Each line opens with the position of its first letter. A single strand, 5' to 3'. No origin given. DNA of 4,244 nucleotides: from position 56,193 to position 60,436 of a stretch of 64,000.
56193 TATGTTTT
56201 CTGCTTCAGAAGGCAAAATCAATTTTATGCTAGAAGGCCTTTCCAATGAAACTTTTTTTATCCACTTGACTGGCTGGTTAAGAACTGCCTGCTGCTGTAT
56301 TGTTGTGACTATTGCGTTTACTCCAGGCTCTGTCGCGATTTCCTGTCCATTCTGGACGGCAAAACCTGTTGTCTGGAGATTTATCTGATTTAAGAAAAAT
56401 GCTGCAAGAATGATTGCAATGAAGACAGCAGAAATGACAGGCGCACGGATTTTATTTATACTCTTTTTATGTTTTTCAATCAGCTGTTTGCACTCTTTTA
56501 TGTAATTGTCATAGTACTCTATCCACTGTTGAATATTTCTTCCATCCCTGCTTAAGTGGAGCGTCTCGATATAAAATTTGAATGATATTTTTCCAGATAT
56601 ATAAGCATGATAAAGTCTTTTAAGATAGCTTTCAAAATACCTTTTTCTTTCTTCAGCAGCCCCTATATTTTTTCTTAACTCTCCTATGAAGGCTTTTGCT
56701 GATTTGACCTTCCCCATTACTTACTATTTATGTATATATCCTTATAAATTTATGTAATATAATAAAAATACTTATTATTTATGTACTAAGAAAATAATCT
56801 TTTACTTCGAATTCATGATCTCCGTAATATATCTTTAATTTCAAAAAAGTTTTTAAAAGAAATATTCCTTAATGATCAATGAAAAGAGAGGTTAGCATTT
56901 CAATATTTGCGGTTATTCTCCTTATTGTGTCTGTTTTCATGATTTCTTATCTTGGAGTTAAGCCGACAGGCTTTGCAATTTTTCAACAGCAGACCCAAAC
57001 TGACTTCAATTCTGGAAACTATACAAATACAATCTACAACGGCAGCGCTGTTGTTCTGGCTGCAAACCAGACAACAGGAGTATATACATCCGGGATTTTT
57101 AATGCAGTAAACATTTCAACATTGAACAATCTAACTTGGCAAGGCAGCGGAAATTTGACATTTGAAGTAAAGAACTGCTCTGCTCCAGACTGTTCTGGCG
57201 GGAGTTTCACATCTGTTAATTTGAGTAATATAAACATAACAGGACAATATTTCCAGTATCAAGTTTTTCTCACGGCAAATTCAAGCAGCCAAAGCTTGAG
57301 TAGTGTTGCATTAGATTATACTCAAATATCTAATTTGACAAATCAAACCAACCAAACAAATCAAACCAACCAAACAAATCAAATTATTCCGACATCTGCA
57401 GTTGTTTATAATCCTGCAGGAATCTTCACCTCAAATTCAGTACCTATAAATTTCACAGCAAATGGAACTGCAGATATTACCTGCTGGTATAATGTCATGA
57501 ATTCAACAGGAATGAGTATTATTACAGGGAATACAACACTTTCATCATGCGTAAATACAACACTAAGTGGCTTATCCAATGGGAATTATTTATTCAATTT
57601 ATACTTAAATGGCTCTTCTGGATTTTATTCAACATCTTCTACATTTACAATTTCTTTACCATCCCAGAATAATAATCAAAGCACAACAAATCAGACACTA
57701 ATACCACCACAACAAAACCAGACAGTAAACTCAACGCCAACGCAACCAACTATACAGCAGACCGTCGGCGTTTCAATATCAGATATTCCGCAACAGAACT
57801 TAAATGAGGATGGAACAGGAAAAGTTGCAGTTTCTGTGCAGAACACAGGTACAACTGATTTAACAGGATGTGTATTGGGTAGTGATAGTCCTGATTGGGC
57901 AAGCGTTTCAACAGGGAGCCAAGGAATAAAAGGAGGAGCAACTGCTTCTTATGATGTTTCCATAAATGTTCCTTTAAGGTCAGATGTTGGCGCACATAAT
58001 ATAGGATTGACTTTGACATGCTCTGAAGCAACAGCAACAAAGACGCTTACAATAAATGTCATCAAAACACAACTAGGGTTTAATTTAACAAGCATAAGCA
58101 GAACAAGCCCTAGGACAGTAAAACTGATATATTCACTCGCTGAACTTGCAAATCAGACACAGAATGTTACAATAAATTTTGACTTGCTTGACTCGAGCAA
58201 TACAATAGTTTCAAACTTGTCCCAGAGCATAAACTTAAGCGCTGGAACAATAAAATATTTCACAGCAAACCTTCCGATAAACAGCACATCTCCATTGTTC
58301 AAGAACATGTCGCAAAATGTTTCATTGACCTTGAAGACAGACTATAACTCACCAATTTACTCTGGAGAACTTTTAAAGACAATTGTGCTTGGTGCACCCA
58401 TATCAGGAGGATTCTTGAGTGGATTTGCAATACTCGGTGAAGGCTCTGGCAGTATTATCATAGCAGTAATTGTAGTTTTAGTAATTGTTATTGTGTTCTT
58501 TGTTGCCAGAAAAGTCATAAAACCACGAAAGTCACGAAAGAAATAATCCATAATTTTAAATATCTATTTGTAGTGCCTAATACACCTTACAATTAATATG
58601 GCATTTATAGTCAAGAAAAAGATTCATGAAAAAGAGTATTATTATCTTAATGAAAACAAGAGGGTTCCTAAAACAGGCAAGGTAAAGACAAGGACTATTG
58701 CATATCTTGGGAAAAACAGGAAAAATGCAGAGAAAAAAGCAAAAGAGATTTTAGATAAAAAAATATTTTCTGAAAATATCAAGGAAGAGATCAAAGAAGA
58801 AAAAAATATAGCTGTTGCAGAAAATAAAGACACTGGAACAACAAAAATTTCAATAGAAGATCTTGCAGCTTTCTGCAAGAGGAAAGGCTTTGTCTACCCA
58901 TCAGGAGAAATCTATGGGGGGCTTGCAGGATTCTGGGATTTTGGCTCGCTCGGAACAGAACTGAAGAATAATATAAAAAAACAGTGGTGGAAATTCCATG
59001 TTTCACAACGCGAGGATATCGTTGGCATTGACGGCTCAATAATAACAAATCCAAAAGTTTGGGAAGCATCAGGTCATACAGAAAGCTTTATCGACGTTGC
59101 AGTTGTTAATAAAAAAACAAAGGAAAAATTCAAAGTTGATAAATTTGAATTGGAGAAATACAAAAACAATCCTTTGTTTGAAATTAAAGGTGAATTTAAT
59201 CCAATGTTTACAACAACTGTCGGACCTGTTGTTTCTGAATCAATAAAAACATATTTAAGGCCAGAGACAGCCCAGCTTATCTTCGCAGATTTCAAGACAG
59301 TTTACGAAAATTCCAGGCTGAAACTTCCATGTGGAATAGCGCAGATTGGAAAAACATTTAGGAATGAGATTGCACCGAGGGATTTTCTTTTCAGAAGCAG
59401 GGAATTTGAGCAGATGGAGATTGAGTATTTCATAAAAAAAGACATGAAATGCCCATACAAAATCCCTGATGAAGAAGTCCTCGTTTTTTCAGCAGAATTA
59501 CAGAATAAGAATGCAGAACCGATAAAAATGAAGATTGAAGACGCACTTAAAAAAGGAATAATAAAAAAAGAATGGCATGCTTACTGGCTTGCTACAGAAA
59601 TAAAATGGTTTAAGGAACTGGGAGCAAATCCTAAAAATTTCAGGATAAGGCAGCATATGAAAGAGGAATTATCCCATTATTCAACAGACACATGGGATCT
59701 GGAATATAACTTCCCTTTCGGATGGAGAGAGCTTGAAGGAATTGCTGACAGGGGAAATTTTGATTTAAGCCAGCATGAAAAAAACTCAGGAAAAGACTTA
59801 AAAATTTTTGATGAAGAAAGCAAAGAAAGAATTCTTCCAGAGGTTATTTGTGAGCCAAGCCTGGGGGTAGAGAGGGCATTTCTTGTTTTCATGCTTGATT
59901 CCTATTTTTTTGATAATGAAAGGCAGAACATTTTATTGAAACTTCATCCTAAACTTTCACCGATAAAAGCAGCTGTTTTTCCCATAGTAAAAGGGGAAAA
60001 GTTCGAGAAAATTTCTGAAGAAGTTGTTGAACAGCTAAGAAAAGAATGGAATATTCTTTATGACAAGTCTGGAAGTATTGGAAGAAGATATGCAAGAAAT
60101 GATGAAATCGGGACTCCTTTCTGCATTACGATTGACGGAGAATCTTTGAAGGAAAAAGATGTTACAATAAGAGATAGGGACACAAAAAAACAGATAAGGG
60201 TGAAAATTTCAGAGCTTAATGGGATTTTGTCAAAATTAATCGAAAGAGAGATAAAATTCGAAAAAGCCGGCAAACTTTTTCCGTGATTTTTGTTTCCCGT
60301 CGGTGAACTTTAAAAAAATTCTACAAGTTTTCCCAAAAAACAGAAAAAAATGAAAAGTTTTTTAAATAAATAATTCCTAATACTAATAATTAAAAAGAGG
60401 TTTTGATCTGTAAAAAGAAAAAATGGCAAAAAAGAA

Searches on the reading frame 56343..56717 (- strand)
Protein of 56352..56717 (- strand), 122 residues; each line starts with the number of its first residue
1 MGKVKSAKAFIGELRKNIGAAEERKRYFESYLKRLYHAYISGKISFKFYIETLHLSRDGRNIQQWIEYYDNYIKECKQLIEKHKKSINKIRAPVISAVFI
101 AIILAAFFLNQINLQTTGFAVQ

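Call 61: find_homologous_proteins(query=window:56352-56717:-, max_evalue=0.001)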
Query seq(122 aa): 6 candidates shared short words with the query, none scored E <= 0.001.

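Call 63: find_homologous_proteins(query=A2, max_evalue=0.001)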
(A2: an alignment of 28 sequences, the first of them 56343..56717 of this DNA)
Query A2 (28 sequences) (125 aa, profile of the alignment): 2 proteins with E <= 0.001 among 1026 candidates.
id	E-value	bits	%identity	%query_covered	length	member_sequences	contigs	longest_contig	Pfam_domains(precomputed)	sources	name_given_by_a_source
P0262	1.5e-34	136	46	92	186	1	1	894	-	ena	-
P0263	3.4e-34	135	35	86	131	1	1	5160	-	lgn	-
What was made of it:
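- Tried and rejected: Homolog searches for the N-terminal domain returned nothing (call 61) or only two proteins (call 63).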

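Call 64: search_protein_families(library=pfam, alignment_id=A2, max_evalue=1)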
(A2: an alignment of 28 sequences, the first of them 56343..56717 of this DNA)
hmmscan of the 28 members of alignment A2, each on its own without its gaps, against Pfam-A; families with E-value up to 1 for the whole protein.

A. member 1, window:56343-56717:- (125 aa): 2 families
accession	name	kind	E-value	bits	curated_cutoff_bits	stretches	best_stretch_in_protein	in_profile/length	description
PF24627.1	PUMA_CC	-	0.068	13.6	30.1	0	3-32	9-38/74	PUMA coiled-coil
PF02050.21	FliJ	-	0.11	13.2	28.4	1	60-91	48-79/123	Flagellar FliJ protein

B. families by the number of members that match (of 28 scanned): 128 families (the first 25 are shown)
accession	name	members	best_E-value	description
PF08702.15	Fib_alpha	3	0.003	Fibrinogen alpha/beta chain family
PF20990.2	DUF2207_C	3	0.008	Predicted membrane protein (DUF2207) C-terminal domain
PF06770.17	Arif-1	3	0.011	Actin-rearrangement-inducing factor (Arif-1)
PF02050.21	FliJ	3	0.022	Flagellar FliJ protein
PF12420.13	DUF3671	3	0.022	Fam-L, Fam-M like protein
PF06881.16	Elongin_A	3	0.035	RNA polymerase II transcription factor SIII (Elongin) subunit A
PF14703.12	PHM7_cyt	3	0.14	Cytosolic domain of 10TM putative phosphate transporter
PF17280.7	DUF5345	3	0.37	Family of unknown function (DUF5345)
PF18822.6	CdvA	2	0.0011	CdvA-like coiled-coil domain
PF15066.11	CAGE1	2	0.0043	Cancer-associated gene protein 1 family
PF02696.19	SelO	2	0.0059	Protein adenylyltransferase SelO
PF02949.25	7tm_6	2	0.015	7tm Odorant receptor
PF24580.1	DUF7607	2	0.033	Domain of unknown function (DUF7607)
PF16898.10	TOPRIM_C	2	0.043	C-terminal associated domain of TOPRIM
PF08928.15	PoNi_N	2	0.046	PoNe immunity protein (PoNi), N-terminal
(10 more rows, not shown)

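Call 65: search_solved_structures(query=A2, max_evalue=10)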
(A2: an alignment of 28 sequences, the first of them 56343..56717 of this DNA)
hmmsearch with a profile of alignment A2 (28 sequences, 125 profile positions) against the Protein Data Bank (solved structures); distinct sequences matched with E-value up to 10: 40.
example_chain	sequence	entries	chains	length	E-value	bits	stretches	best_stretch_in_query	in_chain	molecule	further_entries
4i90_A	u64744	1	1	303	0.046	16.9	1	59-106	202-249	1-phosphatidylinositol phosphodiesterase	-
4f2u_A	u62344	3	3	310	0.046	16.9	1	59-106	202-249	1-phosphatidylinositol phosphodiesterase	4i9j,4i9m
4i8y_A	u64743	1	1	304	0.046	16.9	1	59-106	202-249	1-phosphatidylinositol phosphodiesterase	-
4i9t_A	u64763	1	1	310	0.062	16.5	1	59-101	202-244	1-phosphatidylinositol phosphodiesterase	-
3v1h_A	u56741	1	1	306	0.062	16.5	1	59-101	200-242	1-phosphatidylinositol phosphodiesterase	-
4s3g_A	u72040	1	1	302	0.065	16.4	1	59-101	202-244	1-phosphatidylinositol phosphodiesterase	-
3v16_A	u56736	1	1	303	0.066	16.4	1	59-101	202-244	1-phosphatidylinositol phosphodiesterase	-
4f2b_A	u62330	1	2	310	0.066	16.4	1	59-101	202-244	1-phosphatidylinositol phosphodiesterase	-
3v18_A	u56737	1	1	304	0.066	16.4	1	59-101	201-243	1-phosphatidylinositol phosphodiesterase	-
4rv3_A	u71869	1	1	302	0.069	16.3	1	59-100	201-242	1-phosphatidylinositol phosphodiesterase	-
4f2t_A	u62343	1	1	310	0.08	16.1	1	59-100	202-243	1-phosphatidylinositol phosphodiesterase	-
8w6e_A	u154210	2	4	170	0.081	16.1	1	9-84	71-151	HBC599 in complex with wFAP1.1 | wFAP1.1 structure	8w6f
3qqc_A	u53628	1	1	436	0.091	15.9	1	2-43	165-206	DNA-directed RNA polymerase subunit b, DNA-directed RNA polymerase subunit a', DNA-directe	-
4v3d_A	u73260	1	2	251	0.25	14.5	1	54-93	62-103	HB3VAR03 CIDRA DOMAIN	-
7rws_A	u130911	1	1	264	0.34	14.1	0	68-98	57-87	SAVED domain-containing protein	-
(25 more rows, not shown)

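Call 72: predict_structure(alignment_id=A3)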
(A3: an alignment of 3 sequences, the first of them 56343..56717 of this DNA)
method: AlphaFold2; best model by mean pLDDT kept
length: 125 residues; sequences in the alignment: 3
mean_pLDDT: 79.6   pTM: 0.60
mean pLDDT of the five models: 79.6, 79.3, 78.6, 77.2, 77.1
residues with pLDDT >= 90: 63; 70-90: 23; 50-70: 29; < 50: 10
segments of 3 or more residues with pLDDT < 50: 118-125
pLDDT, mean of each block of 10 residues (from residue 1): 79 95 96 96 95 86 94 95 78 53 57 50 42
secondary structure, 60 per line:
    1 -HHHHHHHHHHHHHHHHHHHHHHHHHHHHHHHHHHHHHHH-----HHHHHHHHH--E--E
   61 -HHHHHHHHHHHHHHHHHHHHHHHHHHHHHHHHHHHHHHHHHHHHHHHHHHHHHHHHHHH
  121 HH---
elements in order: H2-40 H46-54 H62-122
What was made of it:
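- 56445..56717 (-): N-terminal cytoplasmic domain (residues 1-91): conserved helical hairpin with the motif ..DG+.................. AF2 gives pLDDT about 95, with helices 2-40, 46-54 and 62-122 running into TM1 (call 72).
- The N-terminal domain is a confident helical hairpin, a typical docking surface (call 72).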

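Call 75: fold_search(model_id=the predicted structure, library=pdb)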
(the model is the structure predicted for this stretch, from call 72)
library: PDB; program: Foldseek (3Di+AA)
matches with E <= 10: 532; with E <= 0.001: 0
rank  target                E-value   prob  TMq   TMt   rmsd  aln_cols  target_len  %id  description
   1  8f2k_G                1.9e-01  0.99  0.52  0.63   4.9       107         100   19  Structure of yeast F1-ATPase determined with 100 micromolar cruentaren A (released 2023-04-05)
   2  1cow_G                2.0e-01  0.57  0.32  0.32   9.8       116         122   20  BOVINE MITOCHONDRIAL F1-ATPASE COMPLEXED WITH AUROVERTIN B (released 1996-08-17)
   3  8tzk_E                2.1e-01  0.51  0.29  0.35  11.5        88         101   25  Cryo-EM structure of Vibrio cholerae FtsE/FtsX/EnvC complex, shortened (released 2023-12-20)
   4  9qgy_G                2.7e-01  0.99  0.53  0.21   2.8        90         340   14  Structure of the YbjP lipoprotein bound to the MacAB-TolC tripartite efflux pump (released 2026-03-25)
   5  4tko                  4.0e-01  0.69  0.38  0.19   4.6        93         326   24  Structure of the periplasmic adaptor protein EmrA (released 2014-07-09)
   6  2w6g_G                4.2e-01  0.33  0.29  0.27  10.7       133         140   16  Low resolution structures of bovine mitochondrial F1-ATPase during controlled dehydration: Hydration State 3. (released 2009-10-27)
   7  5c21_B                4.8e-01  0.98  0.54  0.27   2.6        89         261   13  Crystal structure of native HlyD from E. coli (released 2016-02-17)
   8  5c22_B                5.5e-01  0.97  0.53  0.26   2.7        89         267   13  Crystal structure of Zn-bound HlyD from E. coli (released 2016-02-17)
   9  9a2v_MODEL_1_A        5.5e-01  0.96  0.49  0.17   2.9        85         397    9  Model of E. coli AcrA by in-cell photo-crosslinking MS and deep learning (released 2023-02-24)
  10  3ofn_Y                5.8e-01  0.85  0.53  0.57   6.2       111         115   18  Structure of four mutant forms of yeast F1 ATPase: alpha-N67I (released 2010-09-15)
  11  1ohh_MODEL_1_G        5.8e-01  0.38  0.31  0.40   9.2        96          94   19  BOVINE MITOCHONDRIAL F1-ATPASE complexed with the inhibitor protein IF1 (released 2003-06-09)
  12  9tg4_D                6.2e-01  0.93  0.49  0.20   2.7        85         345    9  Structure of the YbjP lipoprotein bound to the AcrABZ-TolC efflux pump (released 2026-04-08)
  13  3k29                  6.2e-01  0.38  0.32  0.24  16.4        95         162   18  Structure of a putative YscO homolog CT670 from Chlamydia trachomatis (released 2009-10-13)
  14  3fpp_A                6.6e-01  0.96  0.53  0.27   2.7        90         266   13  Crystal structure of E.coli MacA (released 2009-04-28)
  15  9tg4_G                7.0e-01  0.92  0.49  0.19   2.7        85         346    9  Structure of the YbjP lipoprotein bound to the AcrABZ-TolC efflux pump (released 2026-04-08)
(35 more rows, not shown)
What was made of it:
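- On Anti-sigma factor N-terminal domain (ASD/ZAS), considered for the giant's N-terminal domain: The AF2 model is a two-helix hairpin that matches generic coiled-coil hairpins (AcrA/MacA/HlyD, F1 gamma) at E>=0.19 (calls 72, 75).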

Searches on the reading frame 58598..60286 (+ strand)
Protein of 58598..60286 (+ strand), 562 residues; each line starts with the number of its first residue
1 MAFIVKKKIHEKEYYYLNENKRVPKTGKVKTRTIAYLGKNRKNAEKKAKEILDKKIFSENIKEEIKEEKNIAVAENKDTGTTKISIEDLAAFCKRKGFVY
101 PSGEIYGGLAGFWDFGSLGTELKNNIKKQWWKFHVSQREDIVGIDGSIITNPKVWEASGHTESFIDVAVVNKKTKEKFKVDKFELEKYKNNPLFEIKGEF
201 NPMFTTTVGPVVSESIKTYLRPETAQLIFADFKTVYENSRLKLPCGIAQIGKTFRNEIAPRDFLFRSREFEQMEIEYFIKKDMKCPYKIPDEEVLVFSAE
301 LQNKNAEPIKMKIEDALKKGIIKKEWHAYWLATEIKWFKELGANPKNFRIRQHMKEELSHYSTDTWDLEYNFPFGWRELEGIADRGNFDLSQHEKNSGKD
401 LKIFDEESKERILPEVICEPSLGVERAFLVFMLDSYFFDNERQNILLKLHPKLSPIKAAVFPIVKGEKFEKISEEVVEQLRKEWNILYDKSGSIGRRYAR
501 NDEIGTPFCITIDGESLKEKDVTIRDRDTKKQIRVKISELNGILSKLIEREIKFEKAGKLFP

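Call 37: search_protein_families(library=pfam, proteins=[window:58598-60286:+], max_evalue=0.01)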
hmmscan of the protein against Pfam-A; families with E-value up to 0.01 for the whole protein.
window:58598-60286:+ (562 aa): 2 families
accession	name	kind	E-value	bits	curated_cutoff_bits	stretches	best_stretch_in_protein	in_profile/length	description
PF03129.25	HGTP_anticodon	-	2.7e-19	69.6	21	1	457-546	1-93/94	Anticodon binding domain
PF00587.30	tRNA-synt_2b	-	4.3e-06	27.3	29.3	1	218-281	11-73/179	tRNA synthetase class II core domain (G, H, P, S and T)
